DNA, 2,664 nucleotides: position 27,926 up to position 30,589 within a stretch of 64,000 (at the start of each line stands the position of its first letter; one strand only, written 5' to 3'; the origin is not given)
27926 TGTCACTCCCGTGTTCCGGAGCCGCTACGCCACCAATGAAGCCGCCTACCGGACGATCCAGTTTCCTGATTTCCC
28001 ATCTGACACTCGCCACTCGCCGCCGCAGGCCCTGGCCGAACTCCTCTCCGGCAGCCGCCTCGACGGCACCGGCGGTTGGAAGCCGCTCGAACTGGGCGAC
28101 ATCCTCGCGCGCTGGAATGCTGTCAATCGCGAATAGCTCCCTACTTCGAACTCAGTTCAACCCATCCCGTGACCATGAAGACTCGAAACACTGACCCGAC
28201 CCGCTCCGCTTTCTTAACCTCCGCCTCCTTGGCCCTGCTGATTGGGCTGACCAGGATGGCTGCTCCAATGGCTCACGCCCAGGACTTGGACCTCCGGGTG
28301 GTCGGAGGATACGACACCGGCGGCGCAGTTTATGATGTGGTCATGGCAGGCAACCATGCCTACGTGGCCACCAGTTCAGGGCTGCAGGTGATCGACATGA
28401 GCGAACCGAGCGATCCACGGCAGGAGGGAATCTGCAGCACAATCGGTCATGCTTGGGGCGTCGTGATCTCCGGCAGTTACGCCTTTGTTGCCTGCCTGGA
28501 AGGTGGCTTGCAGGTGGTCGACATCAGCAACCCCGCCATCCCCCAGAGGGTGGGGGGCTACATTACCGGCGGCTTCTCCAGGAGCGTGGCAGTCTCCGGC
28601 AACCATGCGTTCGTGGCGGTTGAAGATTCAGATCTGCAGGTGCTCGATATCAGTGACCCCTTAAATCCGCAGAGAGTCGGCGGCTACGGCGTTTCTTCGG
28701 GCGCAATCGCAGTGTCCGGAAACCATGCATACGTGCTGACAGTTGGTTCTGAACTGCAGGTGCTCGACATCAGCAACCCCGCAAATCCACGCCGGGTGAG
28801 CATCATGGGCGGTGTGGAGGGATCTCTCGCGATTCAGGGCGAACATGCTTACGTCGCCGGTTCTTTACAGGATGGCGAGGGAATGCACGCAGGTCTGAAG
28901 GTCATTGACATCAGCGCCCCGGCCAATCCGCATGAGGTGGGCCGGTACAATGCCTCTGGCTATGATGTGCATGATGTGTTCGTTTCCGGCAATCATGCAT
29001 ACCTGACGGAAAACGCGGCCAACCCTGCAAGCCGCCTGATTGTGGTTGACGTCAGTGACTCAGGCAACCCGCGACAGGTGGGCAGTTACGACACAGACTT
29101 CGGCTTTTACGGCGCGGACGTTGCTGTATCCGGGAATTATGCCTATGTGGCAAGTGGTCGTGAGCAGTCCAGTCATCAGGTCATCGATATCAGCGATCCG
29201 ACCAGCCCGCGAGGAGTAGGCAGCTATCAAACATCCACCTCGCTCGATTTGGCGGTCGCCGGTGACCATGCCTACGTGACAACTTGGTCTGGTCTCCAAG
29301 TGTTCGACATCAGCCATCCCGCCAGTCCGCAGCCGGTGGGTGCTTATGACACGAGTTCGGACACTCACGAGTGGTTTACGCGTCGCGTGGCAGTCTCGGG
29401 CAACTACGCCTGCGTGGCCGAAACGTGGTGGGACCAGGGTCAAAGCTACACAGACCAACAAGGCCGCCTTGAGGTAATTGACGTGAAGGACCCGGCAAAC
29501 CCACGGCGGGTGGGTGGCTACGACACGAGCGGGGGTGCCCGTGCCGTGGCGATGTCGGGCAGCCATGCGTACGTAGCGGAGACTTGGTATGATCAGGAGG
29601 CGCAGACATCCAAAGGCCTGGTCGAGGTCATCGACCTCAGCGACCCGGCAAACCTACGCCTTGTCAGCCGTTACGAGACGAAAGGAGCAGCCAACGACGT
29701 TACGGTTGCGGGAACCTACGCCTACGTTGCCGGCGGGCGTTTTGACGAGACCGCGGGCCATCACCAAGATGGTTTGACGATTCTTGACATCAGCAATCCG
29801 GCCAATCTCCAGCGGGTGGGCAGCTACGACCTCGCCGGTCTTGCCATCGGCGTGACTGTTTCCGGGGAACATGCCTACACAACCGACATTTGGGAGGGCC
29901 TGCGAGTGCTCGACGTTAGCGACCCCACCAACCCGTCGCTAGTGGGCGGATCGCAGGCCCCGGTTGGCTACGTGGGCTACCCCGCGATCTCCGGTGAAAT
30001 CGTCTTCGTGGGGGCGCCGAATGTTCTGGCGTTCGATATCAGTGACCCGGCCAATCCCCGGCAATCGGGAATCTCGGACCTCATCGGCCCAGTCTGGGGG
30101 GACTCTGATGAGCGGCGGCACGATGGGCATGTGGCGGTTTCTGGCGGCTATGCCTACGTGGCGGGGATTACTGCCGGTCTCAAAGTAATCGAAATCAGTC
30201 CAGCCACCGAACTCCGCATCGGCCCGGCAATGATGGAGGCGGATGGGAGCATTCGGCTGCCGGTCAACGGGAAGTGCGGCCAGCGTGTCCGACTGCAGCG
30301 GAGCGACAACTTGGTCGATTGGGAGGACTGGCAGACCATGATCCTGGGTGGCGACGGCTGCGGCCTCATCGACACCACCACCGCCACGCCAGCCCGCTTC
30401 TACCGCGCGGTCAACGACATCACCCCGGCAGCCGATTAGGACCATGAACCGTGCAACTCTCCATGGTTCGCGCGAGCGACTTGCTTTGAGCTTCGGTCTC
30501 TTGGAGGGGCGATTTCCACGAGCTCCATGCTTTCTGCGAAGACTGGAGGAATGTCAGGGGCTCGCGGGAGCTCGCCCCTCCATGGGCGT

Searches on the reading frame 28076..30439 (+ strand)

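Call 53: search_protein_families(library=pfam, proteins=[window:28076-30439:+], max_evalue=0.00001)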
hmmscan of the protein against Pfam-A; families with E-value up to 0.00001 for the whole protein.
window:28076-30439:+ (787 aa): 2 families
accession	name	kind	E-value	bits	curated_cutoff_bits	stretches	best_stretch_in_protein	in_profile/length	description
PF08309.17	LVIVD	-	4.5e-113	368.8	20.2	8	124-164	2-42/42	LVIVD repeat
PF09826.15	Beta_propel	-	6.8e-11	42.1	22.4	0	439-506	66-133/495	Beta propeller domain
